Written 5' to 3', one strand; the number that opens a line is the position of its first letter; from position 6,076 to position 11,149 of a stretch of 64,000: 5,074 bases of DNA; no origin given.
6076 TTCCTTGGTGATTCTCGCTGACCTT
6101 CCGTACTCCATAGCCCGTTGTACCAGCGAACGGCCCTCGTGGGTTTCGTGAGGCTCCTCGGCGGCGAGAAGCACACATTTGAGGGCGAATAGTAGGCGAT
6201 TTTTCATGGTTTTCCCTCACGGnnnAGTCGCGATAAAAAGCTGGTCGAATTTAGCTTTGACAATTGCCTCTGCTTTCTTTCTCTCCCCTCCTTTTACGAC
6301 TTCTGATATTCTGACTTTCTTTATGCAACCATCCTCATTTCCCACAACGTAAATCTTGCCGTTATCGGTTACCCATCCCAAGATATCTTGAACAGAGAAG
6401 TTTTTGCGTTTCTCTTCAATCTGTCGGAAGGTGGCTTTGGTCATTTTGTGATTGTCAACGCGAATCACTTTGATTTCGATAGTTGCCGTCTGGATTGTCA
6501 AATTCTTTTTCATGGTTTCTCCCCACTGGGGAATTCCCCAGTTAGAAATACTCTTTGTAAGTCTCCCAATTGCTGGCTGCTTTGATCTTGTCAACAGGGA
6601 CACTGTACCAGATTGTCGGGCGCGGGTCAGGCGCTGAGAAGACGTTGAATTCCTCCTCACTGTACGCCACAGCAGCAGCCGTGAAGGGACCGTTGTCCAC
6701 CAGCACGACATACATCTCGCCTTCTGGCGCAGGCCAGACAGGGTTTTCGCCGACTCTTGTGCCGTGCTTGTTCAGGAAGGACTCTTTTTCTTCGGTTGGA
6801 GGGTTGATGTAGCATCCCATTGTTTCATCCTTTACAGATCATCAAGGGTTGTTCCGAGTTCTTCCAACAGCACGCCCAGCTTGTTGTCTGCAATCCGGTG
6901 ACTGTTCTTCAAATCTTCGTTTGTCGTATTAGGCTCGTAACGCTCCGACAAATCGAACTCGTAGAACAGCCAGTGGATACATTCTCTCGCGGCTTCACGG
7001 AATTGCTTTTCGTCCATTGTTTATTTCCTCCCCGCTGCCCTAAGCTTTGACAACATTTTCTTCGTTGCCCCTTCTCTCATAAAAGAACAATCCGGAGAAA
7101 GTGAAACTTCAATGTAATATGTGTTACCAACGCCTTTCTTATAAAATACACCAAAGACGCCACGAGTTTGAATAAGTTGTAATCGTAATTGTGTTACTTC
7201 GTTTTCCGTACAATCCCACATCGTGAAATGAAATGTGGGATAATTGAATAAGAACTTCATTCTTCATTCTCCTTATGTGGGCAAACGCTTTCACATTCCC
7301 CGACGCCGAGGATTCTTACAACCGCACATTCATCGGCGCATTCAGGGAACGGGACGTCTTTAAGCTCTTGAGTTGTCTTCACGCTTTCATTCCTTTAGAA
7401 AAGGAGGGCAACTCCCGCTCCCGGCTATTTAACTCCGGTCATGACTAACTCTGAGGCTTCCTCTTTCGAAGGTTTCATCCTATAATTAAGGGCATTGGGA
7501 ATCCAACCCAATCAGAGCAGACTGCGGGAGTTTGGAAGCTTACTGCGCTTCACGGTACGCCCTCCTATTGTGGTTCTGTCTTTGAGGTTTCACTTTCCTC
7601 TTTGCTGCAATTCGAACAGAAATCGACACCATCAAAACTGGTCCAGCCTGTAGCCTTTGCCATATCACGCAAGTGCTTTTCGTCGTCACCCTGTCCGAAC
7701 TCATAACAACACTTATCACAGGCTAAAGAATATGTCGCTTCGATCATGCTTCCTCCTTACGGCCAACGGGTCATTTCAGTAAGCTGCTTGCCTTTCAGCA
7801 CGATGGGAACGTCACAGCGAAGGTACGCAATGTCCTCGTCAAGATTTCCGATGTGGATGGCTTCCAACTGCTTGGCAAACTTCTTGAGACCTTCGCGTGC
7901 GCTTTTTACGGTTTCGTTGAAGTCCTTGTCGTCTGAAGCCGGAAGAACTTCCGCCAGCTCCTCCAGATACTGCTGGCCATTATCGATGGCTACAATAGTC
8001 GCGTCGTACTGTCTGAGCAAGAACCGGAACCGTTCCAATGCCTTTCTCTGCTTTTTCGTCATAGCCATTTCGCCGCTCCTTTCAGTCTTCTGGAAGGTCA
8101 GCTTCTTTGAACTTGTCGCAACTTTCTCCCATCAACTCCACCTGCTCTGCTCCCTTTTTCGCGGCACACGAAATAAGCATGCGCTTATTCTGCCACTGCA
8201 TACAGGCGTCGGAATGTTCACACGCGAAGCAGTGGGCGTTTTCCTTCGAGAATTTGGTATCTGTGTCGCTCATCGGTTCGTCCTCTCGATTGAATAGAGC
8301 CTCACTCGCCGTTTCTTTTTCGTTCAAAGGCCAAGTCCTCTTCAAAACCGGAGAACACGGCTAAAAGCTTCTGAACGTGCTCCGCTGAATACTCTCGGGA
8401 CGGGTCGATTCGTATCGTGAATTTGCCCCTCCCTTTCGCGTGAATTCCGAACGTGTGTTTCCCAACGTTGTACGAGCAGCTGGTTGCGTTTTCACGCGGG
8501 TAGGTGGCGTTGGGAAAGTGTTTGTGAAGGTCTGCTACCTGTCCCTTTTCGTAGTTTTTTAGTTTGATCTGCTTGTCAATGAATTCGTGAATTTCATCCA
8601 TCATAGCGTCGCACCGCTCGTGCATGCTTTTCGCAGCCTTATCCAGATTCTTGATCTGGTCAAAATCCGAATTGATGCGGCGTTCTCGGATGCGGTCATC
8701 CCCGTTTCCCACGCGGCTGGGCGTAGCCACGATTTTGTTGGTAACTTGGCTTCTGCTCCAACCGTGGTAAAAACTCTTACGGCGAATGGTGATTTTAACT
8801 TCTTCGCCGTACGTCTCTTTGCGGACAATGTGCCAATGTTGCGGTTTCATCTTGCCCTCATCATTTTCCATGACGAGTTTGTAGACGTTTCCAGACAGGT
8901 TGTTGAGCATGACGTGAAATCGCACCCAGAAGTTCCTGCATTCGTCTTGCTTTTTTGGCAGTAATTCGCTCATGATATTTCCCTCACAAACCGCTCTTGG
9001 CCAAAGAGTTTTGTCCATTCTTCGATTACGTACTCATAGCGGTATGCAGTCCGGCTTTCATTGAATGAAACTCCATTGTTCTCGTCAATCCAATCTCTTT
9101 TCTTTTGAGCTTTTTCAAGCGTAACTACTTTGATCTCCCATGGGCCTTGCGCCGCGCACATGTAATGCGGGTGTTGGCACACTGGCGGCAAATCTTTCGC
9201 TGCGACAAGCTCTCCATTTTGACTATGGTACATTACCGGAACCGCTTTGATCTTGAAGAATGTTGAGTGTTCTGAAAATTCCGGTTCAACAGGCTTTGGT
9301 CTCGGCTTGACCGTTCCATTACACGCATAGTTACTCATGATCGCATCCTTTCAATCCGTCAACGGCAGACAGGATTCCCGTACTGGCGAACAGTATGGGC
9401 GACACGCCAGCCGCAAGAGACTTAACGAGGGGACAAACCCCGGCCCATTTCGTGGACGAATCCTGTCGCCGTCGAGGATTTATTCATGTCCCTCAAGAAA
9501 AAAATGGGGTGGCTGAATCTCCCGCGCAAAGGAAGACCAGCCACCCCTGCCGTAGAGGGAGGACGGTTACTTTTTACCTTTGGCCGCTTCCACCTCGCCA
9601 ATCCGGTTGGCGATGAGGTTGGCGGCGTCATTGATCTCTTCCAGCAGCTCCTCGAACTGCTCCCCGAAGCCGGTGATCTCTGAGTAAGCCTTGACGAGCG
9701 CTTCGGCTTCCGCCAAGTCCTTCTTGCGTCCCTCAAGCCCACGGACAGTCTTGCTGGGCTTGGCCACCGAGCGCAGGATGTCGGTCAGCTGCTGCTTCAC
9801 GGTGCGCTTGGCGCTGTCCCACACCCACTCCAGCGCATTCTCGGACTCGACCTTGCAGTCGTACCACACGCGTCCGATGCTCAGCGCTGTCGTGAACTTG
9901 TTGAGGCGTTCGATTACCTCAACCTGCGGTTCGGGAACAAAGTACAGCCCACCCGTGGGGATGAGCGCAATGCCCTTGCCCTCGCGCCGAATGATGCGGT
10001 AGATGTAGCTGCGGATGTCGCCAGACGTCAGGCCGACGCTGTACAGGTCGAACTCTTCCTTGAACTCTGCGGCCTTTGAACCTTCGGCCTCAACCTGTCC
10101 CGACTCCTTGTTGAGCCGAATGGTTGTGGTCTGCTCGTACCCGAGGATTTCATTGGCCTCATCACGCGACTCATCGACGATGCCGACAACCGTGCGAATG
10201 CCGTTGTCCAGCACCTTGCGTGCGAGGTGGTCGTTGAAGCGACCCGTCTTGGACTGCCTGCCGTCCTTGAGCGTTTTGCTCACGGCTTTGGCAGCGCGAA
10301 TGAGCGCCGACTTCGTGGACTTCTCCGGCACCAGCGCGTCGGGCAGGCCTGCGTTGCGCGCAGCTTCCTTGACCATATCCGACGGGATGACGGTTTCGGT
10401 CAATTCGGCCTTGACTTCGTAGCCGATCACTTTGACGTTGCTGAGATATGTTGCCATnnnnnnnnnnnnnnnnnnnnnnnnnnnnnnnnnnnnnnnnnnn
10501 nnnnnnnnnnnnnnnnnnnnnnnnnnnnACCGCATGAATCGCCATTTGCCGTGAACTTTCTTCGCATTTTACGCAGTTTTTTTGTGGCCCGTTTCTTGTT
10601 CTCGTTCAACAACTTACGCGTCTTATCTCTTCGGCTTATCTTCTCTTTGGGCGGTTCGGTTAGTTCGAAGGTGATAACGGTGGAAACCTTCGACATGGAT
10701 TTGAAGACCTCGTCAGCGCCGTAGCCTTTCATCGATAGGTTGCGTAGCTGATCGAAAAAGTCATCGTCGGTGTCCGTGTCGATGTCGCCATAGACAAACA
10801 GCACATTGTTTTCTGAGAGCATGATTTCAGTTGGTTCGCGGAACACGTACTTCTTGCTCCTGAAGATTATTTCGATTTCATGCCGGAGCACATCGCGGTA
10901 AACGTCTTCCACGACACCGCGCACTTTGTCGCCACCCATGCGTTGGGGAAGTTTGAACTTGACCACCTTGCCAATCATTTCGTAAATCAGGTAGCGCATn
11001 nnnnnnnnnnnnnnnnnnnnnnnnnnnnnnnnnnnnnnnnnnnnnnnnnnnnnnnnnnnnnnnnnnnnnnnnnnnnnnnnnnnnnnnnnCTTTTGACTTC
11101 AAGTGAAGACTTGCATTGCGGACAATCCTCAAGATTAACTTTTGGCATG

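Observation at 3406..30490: Class I conserved 60-100-nt upstream element in six or seven same-orientation copies across the left 30 kb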

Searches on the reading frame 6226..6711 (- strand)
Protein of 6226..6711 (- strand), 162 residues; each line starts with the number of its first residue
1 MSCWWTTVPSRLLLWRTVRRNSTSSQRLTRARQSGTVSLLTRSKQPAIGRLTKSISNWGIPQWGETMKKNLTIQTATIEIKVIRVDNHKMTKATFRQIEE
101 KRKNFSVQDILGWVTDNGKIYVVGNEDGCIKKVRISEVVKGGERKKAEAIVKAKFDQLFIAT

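Call 47: search_protein_families(library=pfam, proteins=[window:6226-6711:-], max_evalue=1)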
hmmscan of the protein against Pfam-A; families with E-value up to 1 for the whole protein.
window:6226-6711:- (162 aa): 2 families
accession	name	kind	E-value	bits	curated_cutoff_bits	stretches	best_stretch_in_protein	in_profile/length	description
PF20094.4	GWxTD_dom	-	0.0064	16.7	26.9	1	87-124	73-109/172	GWxTD domain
PF21959.2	DUF6923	-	0.088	13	27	1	18-133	53-157/234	Repeat of unknown function (DUF6923)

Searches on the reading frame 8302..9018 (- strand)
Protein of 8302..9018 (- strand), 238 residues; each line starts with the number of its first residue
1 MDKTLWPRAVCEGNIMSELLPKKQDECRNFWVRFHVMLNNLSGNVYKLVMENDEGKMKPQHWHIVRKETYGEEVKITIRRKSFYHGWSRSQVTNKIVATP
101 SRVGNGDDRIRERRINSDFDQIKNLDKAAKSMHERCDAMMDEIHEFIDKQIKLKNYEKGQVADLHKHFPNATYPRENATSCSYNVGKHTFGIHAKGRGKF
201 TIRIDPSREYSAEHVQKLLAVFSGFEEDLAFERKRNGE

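Call 13: search_protein_families(library=pfam, proteins=[window:8302-9018:-], max_evalue=0.01)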
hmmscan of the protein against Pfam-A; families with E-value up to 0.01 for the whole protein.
window:8302-9018:- (238 aa): 0 families

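Call 14: search_protein_families(library=phrogs, proteins=[window:8302-9018:-], max_evalue=0.01)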
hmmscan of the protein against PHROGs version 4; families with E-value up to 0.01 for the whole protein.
window:8302-9018:- (238 aa): 0 families

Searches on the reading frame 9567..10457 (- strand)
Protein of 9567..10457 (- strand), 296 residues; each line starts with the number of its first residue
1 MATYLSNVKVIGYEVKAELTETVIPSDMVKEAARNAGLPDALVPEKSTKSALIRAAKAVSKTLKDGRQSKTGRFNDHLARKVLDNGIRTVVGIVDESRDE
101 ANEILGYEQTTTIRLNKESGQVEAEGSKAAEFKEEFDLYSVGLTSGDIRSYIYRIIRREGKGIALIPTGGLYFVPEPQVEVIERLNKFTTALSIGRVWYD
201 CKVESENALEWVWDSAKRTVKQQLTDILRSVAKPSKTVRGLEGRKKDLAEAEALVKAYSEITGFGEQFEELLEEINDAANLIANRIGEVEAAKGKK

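Call 13: search_protein_families(library=pfam, proteins=[window:9567-10457:-], max_evalue=0.01)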
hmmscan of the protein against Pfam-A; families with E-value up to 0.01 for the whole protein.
window:9567-10457:- (296 aa): 1 family
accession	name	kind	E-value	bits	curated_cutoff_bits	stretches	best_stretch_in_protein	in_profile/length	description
PF20529.3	DUF6744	-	1.1e-10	41.4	27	1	7-197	18-214/314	Family of unknown function (DUF6744)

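Call 14: search_protein_families(library=phrogs, proteins=[window:9567-10457:-], max_evalue=0.01)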
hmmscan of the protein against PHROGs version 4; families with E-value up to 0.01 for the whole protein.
window:9567-10457:- (296 aa): 1 family
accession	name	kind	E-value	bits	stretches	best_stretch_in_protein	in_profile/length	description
phrog_25575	-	unknown function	3.9e-05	24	0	128-187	192-251/394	-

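Call 98: find_homologous_proteins(query=window:9567-10457:-, max_evalue=1e-10)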
Query window:9567-10457:- (296 aa): 4 proteins with E <= 1e-10 among 3723 candidates.
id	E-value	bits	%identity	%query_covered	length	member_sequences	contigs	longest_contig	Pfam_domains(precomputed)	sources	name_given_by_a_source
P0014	9.5e-185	631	100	100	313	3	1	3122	PF20529.4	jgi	-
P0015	2.8e-91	324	53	99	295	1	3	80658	PF20529.4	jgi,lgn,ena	-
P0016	2.6e-58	216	42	96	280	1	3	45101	PF20529.4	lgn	-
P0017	6.3e-52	195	39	96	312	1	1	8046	PF20529.4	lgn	-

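Call 99: find_encoding_contigs(protein=P0015, flank=10000, max_places=1)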
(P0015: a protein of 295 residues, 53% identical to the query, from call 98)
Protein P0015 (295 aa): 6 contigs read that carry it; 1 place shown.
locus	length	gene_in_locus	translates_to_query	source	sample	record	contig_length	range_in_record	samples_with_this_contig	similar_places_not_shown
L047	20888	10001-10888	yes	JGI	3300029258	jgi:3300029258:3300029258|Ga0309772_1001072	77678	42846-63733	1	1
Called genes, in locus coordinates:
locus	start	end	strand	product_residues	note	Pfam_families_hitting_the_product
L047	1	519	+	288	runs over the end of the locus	PF01068:DNA_ligase_A_M (faint), PF04679:DNA_ligase_A_C (faint)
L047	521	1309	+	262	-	-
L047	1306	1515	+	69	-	-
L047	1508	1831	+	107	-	-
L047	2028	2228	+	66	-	PF13717:Zn_ribbon_4 (faint), PF13719:Zn_ribbon_5 (faint)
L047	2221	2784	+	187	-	-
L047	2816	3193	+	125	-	-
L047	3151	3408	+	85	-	-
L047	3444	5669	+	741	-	-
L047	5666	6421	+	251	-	PF05406:WGR (weak)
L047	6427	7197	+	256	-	-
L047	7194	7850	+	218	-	-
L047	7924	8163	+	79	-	-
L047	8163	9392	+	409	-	PF07728:AAA_5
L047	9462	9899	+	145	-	-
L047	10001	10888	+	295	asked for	PF20529:DUF6744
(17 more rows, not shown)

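Call 100: find_encoding_contigs(protein=P0016, flank=10000, max_places=1)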
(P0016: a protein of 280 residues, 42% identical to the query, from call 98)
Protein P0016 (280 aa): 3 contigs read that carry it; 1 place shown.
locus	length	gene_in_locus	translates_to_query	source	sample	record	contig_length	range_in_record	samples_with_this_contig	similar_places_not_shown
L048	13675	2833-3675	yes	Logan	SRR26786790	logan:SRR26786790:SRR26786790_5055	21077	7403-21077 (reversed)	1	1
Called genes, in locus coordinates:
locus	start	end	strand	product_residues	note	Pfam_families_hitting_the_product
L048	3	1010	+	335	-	?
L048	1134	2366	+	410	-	PF07728:AAA_5, PF13401:AAA_22 (weak)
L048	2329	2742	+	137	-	-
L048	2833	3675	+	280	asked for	PF20529:DUF6744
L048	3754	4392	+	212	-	PF02463:SMC_N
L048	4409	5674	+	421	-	-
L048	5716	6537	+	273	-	PF02195:ParB_N (faint)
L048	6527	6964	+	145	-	-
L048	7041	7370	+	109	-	-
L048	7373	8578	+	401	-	PF09967:DUF2201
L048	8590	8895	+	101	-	-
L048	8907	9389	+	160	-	PF18894:PhageMetallopep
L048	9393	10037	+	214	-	PF18780:HNH_repeat (faint)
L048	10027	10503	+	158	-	-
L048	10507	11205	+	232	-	-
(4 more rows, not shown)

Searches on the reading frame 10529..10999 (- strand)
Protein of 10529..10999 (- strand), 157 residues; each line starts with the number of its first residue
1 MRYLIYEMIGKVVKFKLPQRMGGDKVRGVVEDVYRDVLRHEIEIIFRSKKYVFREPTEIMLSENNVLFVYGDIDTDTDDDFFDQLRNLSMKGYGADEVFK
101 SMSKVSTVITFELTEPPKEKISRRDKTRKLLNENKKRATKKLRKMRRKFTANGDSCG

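Call 47: search_protein_families(library=pfam, proteins=[window:10529-10999:-], max_evalue=1)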
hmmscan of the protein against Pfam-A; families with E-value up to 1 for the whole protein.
window:10529-10999:- (157 aa): 1 family
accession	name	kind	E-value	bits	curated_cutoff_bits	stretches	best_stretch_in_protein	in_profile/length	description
PF09378.16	HAS-barrel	-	0.026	15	25.2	1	8-37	24-59/90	HAS barrel domain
